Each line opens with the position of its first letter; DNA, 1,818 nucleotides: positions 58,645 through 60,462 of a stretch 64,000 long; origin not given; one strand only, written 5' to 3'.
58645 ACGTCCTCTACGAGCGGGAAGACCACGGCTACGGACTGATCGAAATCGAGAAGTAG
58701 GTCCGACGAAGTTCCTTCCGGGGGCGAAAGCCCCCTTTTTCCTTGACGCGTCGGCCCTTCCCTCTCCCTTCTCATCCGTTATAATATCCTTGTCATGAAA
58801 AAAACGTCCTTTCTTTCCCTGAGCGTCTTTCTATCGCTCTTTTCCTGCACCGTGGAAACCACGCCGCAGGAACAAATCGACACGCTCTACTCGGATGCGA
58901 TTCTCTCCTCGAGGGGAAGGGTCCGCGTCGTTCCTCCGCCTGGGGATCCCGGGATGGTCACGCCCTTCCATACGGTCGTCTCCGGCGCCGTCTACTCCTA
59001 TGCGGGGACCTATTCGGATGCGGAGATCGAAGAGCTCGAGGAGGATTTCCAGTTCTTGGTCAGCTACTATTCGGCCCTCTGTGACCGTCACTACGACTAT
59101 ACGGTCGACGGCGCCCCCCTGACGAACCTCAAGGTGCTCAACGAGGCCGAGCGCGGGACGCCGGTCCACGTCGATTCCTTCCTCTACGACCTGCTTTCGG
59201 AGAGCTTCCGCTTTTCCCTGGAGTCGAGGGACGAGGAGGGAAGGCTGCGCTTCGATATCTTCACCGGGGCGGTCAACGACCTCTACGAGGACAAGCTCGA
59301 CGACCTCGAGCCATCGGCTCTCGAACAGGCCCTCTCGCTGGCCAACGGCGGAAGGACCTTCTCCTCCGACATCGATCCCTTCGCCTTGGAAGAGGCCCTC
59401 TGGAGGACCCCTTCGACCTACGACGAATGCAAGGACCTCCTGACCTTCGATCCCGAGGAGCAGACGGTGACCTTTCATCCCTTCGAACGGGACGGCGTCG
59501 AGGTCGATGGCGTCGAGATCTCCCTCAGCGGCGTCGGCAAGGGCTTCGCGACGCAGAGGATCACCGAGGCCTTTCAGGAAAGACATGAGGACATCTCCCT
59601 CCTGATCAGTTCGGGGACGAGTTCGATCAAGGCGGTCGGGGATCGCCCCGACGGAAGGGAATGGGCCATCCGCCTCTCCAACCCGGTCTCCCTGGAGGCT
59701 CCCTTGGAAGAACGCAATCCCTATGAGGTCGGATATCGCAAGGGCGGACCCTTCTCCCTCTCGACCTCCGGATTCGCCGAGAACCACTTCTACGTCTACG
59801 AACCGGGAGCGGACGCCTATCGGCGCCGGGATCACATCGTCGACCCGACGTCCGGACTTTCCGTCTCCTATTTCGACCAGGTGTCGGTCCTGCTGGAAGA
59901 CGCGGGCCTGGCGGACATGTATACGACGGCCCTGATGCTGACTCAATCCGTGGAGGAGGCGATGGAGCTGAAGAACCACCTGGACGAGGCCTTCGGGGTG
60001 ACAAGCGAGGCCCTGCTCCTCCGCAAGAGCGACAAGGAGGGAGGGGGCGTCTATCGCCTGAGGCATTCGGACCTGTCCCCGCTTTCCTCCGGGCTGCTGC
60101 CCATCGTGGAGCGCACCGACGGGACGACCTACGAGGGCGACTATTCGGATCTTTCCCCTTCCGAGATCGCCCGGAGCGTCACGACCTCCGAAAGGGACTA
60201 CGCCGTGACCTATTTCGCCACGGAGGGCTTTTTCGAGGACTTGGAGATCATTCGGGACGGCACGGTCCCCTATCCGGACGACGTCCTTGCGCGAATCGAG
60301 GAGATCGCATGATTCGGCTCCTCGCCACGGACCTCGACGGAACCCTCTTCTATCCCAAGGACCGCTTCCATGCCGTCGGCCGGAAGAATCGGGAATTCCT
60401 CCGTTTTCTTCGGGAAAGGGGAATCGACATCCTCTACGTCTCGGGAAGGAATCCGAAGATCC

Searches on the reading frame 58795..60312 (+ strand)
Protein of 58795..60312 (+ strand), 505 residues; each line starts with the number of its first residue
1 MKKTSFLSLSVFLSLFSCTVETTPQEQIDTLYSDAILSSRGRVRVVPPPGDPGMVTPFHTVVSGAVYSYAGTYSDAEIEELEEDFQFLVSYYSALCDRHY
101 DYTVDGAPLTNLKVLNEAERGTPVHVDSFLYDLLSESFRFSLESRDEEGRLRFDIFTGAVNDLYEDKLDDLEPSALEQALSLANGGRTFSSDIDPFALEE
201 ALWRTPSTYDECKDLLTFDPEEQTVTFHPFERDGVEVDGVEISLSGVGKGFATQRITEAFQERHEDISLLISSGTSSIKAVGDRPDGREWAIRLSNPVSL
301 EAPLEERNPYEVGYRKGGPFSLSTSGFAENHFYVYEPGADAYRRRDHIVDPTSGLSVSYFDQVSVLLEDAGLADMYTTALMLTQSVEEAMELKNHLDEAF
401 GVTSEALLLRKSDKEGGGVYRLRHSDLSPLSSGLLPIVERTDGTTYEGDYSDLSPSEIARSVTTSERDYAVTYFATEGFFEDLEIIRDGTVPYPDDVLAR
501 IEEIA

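Call 3: search_protein_families(library=pfam, proteins=[window:58795-60312:+], max_evalue=0.01)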
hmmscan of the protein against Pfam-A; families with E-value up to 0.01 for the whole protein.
window:58795-60312:+ (505 aa): 1 family
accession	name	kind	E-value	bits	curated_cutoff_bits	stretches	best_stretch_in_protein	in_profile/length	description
PF02424.20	ApbE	-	6.8e-24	85.3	25.6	1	109-396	34-258/266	ApbE family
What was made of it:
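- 58795..60312 (+): ApbE-family flavin transferase lipoprotein (505 aa; signal peptide with a Cys lipobox). PF02424 scores 85 bits (call 3).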

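Call 4: search_protein_families(library=ncbifam, proteins=[window:58795-60312:+], max_evalue=0.01)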
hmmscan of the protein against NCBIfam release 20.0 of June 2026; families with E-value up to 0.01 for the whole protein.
window:58795-60312:+ (505 aa): 1 family
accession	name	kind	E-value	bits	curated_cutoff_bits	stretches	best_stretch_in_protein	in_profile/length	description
NF007774.0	PRK10461.1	equivalog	1.2e-05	24.4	498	1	241-392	180-316/351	FAD:protein FMN transferase ApbE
